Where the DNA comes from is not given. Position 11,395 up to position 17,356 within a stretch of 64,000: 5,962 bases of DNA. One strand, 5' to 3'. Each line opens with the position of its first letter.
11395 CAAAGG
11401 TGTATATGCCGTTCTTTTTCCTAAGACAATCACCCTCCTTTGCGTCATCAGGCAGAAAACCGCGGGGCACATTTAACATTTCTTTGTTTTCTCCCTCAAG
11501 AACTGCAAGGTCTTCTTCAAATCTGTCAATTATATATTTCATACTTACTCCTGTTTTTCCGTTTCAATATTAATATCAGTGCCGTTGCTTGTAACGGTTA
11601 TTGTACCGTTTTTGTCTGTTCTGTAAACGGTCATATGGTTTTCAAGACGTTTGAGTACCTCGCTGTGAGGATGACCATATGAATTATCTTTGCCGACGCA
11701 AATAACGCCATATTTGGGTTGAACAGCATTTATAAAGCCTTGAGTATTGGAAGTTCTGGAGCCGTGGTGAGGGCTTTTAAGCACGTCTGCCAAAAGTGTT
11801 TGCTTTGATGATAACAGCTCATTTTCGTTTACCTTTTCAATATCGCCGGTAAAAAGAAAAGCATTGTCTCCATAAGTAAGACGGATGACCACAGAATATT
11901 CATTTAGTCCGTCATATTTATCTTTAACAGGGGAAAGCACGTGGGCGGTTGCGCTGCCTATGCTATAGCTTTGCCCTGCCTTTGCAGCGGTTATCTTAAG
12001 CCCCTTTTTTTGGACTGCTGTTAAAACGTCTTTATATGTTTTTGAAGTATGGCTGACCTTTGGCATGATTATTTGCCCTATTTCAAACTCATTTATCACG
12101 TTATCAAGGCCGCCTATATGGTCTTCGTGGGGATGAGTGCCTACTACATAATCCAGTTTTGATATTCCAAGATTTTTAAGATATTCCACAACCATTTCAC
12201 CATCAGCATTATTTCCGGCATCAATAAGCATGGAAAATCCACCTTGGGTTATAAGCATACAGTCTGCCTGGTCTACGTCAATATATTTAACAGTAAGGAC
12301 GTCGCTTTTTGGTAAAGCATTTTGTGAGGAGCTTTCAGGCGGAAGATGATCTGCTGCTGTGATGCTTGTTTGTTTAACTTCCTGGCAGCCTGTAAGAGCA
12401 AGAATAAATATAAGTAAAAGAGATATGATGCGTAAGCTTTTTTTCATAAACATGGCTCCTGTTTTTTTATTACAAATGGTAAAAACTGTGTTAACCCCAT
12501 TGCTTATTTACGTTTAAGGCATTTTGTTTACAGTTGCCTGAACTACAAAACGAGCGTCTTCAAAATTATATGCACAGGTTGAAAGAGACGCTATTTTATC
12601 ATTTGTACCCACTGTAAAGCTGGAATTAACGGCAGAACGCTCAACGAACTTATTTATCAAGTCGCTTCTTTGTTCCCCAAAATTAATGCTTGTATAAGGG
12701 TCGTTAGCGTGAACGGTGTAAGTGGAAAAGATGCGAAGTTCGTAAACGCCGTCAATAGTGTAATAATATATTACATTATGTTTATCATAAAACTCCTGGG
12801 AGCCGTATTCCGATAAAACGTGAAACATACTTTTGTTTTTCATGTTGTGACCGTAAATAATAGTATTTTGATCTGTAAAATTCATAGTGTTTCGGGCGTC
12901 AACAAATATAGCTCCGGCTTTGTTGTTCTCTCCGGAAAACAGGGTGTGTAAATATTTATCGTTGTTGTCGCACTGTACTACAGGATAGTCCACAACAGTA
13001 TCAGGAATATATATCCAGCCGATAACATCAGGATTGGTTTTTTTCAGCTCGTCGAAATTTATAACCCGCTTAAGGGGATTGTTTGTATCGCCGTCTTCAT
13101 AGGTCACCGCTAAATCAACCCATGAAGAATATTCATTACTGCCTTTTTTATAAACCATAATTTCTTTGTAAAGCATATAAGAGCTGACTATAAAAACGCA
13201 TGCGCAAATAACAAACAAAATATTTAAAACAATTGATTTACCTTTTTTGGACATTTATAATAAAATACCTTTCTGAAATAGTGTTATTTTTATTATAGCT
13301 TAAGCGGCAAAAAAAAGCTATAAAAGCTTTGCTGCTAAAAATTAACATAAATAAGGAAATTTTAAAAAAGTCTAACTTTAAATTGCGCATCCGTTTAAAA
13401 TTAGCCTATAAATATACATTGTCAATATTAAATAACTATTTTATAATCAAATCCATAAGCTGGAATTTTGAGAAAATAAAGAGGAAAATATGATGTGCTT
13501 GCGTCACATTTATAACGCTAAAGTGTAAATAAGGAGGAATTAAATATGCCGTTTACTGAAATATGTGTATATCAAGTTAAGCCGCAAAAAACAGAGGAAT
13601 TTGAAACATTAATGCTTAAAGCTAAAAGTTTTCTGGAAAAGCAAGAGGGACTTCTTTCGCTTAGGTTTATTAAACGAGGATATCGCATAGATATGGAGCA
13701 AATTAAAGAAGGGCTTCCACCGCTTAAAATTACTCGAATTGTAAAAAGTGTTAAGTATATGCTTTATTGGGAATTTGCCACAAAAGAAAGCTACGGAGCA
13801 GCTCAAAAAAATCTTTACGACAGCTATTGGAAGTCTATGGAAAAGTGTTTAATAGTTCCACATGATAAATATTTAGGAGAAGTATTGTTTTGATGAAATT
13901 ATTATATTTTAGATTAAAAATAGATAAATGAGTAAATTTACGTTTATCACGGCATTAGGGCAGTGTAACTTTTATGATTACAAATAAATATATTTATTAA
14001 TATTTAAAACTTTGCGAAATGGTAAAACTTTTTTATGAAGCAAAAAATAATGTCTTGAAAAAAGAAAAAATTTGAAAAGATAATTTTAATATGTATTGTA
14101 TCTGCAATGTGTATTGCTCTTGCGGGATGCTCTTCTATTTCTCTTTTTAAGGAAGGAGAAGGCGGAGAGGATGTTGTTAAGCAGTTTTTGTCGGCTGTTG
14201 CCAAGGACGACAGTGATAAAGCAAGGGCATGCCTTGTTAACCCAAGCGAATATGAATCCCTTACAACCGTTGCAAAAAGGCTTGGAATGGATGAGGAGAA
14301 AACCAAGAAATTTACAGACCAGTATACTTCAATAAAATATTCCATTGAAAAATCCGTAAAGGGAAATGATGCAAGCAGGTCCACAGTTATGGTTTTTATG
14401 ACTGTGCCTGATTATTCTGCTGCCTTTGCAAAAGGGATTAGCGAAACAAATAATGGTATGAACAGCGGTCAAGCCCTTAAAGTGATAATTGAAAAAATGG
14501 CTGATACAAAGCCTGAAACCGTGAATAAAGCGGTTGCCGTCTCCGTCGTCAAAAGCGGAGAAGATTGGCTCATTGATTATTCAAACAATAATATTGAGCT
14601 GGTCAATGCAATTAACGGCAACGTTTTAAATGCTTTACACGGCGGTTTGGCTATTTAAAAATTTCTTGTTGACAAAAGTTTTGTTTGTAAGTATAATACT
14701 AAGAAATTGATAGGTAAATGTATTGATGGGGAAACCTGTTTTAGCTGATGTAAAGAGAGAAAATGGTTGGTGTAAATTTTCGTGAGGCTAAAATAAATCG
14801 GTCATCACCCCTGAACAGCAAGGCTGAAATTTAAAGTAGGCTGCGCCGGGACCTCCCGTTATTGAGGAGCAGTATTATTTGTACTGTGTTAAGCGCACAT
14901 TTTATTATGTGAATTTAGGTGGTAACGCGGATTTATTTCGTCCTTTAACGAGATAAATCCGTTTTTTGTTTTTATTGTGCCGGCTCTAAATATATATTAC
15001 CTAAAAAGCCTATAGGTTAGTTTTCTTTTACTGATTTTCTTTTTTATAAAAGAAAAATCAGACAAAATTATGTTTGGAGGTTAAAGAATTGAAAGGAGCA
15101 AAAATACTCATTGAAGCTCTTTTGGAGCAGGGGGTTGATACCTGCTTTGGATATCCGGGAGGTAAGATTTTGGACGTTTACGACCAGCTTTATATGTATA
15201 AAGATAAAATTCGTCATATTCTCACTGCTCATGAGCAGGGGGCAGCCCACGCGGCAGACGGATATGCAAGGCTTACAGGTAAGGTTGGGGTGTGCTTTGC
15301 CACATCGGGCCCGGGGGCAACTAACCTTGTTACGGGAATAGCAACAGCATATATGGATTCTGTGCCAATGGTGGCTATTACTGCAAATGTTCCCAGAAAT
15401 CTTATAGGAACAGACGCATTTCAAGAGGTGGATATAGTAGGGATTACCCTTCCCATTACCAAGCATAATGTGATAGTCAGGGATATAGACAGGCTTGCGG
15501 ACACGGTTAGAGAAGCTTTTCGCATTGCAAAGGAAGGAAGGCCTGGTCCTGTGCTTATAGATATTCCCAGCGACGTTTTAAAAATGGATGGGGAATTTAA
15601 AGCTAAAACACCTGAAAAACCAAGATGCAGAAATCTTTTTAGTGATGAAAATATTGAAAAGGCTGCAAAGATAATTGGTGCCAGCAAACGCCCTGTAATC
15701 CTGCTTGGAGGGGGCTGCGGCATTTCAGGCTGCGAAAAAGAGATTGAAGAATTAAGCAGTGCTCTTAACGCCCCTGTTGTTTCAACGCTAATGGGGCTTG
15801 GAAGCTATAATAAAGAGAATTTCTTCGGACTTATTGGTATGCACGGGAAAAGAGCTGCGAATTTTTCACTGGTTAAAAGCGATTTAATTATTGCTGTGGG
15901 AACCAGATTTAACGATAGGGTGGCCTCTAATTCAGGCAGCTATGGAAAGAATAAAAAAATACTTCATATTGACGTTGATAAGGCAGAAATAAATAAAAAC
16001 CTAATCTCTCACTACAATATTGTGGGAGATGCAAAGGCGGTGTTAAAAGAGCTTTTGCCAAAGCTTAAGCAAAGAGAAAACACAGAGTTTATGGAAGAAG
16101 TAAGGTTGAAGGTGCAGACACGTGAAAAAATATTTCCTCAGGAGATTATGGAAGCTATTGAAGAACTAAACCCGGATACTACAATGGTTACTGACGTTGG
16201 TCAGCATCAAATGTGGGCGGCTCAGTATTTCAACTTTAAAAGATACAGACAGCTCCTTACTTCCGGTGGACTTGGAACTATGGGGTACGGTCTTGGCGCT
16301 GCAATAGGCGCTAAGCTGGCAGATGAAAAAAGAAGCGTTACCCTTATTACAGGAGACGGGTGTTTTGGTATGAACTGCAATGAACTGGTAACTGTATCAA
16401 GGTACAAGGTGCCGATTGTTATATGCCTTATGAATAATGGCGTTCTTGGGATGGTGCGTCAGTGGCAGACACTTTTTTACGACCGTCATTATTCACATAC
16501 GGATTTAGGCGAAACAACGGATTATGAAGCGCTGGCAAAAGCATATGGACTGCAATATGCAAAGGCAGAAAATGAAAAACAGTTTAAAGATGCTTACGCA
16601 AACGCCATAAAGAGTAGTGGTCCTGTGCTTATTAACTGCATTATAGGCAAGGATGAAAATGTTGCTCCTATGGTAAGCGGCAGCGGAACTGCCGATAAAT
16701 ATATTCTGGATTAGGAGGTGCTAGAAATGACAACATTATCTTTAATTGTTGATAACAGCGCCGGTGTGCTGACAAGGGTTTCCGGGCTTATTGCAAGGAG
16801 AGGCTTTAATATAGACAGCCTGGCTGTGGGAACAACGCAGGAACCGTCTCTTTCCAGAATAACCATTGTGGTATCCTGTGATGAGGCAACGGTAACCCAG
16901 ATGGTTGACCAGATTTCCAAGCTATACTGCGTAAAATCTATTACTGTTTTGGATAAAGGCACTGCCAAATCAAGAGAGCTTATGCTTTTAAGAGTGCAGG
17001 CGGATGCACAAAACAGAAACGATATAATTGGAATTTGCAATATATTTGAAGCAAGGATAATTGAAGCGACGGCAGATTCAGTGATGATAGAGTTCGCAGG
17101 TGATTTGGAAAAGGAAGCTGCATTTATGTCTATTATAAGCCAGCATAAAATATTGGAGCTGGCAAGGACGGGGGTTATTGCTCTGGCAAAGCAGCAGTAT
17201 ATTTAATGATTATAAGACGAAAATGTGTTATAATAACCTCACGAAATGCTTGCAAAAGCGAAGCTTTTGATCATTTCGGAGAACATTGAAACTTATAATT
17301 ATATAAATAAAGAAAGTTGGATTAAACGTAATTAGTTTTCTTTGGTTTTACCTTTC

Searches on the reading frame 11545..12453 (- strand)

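Call 36: search_protein_families(library=pfam, proteins=[window:11545-12453:-], max_evalue=0.00001)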
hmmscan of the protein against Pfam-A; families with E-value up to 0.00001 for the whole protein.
window:11545-12453:- (302 aa): 2 families
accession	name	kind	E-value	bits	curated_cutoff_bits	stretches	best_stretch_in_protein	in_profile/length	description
PF00753.33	Lactamase_B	-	1.6e-23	84.1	22.7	1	59-254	2-195/196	Metallo-beta-lactamase superfamily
PF12706.13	Lactamase_B_2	-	6.5e-08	32.8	27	1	76-224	4-164/200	Beta-lactamase superfamily domain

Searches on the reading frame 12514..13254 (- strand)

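Call 37: search_protein_families(library=pfam, proteins=[window:12514-13254:-], max_evalue=0.00001)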
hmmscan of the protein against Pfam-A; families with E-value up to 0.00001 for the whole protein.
window:12514-13254:- (246 aa): 1 family
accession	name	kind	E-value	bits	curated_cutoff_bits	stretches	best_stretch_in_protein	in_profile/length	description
PF04203.18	Sortase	-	1.3e-15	57.6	26.6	1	81-241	1-123/125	Sortase domain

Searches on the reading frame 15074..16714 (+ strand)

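Call 37: search_protein_families(library=pfam, proteins=[window:15074-16714:+], max_evalue=0.00001)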
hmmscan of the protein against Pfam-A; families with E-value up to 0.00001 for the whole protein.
window:15074-16714:+ (546 aa): 3 families
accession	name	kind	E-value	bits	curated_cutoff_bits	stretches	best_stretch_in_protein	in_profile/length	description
PF02775.26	TPP_enzyme_C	-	2.8e-53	180.2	21.9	1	374-522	1-151/151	Thiamine pyrophosphate enzyme, C-terminal TPP binding domain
PF02776.23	TPP_enzyme_N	-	7.8e-42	142.3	26.8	1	7-123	2-118/119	Thiamine pyrophosphate enzyme, N-terminal TPP binding domain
PF00205.28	TPP_enzyme_M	-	3.9e-40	137.2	30.4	1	194-327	1-137/137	Thiamine pyrophosphate enzyme, central domain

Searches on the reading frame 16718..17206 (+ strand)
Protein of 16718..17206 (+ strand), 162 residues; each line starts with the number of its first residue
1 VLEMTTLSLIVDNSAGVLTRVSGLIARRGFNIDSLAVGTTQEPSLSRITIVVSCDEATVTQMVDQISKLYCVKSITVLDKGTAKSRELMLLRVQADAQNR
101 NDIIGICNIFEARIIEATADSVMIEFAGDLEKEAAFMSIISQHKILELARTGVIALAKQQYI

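Call 37: search_protein_families(library=pfam, proteins=[window:16718-17206:+], max_evalue=0.00001)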
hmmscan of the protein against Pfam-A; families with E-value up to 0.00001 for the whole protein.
window:16718-17206:+ (162 aa): 4 families
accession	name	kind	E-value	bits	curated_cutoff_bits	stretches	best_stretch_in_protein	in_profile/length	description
PF22629.2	ACT_AHAS_ss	-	2.6e-23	82.4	27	1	7-72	1-65/67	AHAS small subunit-like ACT domain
PF10369.15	ALS_ss_C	-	1.9e-22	79.5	23.2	1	86-158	1-73/74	Small subunit of acetolactate synthase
PF13710.12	ACT_5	-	5.7e-14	52.1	27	1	14-74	2-61/62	ACT domain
PF01842.31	ACT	-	3.5e-11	43.1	27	1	5-69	1-64/66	ACT domain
